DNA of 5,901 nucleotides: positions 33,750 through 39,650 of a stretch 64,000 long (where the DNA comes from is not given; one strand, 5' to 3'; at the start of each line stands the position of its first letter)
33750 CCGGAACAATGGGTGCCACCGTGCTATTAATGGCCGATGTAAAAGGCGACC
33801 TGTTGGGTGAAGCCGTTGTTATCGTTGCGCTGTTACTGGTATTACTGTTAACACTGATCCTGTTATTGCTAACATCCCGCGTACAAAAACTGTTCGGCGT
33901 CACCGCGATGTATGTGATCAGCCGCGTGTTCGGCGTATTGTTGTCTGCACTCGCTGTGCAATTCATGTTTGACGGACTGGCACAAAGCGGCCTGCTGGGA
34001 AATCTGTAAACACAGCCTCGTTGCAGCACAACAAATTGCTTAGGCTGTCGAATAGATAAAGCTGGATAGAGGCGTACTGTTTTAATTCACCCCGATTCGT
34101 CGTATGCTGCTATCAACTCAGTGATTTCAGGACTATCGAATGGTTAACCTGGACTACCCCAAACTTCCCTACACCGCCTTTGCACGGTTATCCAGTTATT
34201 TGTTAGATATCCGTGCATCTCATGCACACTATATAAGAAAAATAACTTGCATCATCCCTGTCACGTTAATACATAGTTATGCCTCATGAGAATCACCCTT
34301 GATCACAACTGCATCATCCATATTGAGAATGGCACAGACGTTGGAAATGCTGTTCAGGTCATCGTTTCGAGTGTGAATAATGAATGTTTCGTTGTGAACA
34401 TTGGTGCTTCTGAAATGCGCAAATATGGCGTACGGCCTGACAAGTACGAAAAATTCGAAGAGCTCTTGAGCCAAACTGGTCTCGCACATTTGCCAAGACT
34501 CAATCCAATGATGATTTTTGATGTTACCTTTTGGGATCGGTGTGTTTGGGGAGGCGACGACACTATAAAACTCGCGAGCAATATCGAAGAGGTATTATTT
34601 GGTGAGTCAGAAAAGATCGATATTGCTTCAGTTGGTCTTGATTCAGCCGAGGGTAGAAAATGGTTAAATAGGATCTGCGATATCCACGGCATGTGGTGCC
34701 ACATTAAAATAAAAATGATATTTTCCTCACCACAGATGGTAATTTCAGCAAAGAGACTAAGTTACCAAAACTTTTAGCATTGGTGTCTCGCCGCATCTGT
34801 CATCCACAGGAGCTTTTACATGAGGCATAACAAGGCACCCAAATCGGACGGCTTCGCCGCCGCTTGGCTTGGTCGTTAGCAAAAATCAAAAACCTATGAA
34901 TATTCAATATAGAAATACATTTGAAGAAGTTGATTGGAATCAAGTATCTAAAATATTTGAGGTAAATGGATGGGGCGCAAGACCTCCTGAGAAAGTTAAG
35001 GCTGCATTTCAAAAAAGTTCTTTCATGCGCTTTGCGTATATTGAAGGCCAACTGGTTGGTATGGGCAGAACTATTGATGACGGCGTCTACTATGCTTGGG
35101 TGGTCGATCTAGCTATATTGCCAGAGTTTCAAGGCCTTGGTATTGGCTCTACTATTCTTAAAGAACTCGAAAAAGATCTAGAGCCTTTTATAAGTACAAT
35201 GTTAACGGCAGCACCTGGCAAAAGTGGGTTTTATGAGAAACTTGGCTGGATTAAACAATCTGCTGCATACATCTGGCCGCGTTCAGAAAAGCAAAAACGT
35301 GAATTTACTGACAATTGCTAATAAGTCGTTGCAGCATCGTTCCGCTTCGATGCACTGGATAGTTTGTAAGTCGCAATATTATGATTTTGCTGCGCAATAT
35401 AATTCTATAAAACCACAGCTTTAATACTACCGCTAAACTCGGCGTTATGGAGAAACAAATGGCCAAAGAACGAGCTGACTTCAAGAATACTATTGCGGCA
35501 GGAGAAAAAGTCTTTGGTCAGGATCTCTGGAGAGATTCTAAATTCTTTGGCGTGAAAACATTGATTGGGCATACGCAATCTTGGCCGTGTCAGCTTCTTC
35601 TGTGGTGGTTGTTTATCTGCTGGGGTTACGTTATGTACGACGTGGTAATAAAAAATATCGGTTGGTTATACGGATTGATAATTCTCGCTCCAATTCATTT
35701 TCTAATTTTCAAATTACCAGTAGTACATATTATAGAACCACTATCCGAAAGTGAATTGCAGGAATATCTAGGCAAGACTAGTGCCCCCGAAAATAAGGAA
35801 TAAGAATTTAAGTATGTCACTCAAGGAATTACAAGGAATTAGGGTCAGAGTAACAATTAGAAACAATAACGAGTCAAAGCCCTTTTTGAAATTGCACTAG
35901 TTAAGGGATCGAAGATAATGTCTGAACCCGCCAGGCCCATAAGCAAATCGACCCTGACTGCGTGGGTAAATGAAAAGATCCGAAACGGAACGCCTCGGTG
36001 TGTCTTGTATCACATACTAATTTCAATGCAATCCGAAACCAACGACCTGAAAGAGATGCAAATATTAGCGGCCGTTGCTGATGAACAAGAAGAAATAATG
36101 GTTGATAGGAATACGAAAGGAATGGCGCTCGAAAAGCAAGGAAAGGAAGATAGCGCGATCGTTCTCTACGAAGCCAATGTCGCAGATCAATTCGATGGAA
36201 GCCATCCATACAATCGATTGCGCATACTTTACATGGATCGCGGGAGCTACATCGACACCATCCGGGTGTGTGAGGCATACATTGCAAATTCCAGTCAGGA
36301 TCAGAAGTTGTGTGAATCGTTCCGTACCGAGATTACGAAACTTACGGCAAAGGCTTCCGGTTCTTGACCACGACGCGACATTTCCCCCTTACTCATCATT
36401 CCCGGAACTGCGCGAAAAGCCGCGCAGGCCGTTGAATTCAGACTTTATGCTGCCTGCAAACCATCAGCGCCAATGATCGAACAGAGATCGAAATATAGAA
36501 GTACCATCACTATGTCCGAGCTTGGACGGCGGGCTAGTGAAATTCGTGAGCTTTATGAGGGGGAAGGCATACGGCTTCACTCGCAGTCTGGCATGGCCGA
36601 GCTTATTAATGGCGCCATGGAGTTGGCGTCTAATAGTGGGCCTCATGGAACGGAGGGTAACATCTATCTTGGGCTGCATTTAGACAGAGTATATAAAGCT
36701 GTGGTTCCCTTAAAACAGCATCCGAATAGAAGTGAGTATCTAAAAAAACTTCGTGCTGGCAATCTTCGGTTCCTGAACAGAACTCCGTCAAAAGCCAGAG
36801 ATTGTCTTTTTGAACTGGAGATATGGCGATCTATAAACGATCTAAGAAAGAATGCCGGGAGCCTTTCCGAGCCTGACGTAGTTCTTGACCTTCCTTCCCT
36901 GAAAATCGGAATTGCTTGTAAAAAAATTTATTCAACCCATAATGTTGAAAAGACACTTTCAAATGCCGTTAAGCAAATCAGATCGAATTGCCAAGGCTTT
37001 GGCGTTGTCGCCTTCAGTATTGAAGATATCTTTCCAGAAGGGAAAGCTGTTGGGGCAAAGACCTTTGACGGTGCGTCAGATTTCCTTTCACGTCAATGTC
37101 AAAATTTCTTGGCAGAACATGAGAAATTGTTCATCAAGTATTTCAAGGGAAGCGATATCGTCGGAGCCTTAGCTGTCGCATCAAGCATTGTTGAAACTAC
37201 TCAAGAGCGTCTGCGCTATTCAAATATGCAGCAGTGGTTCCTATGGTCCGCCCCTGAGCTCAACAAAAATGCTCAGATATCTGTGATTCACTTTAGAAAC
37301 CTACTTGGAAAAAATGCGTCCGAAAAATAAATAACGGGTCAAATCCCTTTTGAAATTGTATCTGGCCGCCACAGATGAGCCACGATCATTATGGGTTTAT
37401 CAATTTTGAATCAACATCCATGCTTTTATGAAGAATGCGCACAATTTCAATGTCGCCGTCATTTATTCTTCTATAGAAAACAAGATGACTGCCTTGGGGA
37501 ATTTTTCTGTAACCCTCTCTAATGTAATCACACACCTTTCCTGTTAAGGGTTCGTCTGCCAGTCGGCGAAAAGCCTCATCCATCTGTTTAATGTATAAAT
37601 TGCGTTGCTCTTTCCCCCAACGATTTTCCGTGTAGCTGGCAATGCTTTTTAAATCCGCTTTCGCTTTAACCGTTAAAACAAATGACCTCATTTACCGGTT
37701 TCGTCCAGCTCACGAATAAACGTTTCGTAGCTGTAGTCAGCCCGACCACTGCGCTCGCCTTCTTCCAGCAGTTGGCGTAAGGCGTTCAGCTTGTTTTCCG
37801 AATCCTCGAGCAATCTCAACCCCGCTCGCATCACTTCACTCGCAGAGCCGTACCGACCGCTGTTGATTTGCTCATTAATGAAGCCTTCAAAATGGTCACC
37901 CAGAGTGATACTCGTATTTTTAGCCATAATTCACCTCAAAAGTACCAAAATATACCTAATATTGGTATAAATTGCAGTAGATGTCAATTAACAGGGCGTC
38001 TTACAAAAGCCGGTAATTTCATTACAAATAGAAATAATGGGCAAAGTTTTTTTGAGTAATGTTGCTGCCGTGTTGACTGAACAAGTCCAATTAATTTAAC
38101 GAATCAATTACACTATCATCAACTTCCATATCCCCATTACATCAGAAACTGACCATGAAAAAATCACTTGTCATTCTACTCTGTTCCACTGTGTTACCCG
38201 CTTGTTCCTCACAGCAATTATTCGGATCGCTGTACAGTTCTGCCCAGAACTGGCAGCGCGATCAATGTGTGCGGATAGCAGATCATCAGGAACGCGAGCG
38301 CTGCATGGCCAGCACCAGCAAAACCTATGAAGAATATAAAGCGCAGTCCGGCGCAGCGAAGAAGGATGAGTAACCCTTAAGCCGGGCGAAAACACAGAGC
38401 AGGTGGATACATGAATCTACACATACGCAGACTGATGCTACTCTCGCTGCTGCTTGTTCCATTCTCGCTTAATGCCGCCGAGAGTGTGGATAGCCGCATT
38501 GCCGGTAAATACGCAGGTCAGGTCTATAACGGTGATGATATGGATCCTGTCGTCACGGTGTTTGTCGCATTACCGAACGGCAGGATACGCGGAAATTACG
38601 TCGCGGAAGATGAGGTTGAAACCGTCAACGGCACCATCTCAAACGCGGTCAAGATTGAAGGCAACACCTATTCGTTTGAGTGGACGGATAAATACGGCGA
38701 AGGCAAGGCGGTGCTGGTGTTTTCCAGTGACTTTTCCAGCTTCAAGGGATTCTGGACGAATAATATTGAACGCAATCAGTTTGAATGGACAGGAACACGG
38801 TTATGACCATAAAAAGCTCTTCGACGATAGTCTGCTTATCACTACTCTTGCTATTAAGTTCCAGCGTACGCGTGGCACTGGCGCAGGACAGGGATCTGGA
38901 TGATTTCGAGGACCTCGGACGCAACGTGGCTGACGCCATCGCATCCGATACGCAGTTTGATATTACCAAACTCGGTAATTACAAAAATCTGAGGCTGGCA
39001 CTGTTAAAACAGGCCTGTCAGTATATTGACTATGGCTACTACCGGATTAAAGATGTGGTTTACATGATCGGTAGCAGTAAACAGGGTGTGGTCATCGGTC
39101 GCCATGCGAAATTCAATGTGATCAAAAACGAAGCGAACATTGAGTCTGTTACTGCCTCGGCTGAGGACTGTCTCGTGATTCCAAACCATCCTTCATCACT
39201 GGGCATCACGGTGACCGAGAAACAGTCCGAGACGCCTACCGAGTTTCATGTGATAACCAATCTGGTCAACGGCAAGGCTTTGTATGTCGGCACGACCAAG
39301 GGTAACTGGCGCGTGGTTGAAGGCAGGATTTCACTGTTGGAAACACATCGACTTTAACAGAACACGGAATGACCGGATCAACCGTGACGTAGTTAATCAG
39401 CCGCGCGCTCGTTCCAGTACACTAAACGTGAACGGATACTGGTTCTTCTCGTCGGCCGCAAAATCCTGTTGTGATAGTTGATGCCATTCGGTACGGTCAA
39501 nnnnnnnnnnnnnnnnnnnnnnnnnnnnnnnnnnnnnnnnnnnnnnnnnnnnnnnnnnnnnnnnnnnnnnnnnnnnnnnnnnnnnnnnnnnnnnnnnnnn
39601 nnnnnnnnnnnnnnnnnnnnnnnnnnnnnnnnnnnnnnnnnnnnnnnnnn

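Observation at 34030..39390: Low-GC accessory islet between marC and folA carrying parDE plus a run of unannotatable genes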

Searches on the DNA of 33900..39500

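Call 55: search_with_rna_model(model_id=R1, source=window, start=33900, end=39500, filters=off, max_evalue=10, show_alignments=10)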
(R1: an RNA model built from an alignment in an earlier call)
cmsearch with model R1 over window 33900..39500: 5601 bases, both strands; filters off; matches with E-value up to 10: 6.
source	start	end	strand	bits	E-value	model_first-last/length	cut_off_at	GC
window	34825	34881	+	25.2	0.00014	1-61/61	no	0.6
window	35316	35450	+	16.4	0.016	1-61/61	no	0.4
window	34825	34881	-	6.2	3.8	1-61/61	no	0.6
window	34240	34282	+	5.9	4.4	1-61/61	no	0.35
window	37715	37790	+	5.2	6.4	1-61/61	no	0.55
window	34142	34208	-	5.2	6.4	1-61/61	no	0.46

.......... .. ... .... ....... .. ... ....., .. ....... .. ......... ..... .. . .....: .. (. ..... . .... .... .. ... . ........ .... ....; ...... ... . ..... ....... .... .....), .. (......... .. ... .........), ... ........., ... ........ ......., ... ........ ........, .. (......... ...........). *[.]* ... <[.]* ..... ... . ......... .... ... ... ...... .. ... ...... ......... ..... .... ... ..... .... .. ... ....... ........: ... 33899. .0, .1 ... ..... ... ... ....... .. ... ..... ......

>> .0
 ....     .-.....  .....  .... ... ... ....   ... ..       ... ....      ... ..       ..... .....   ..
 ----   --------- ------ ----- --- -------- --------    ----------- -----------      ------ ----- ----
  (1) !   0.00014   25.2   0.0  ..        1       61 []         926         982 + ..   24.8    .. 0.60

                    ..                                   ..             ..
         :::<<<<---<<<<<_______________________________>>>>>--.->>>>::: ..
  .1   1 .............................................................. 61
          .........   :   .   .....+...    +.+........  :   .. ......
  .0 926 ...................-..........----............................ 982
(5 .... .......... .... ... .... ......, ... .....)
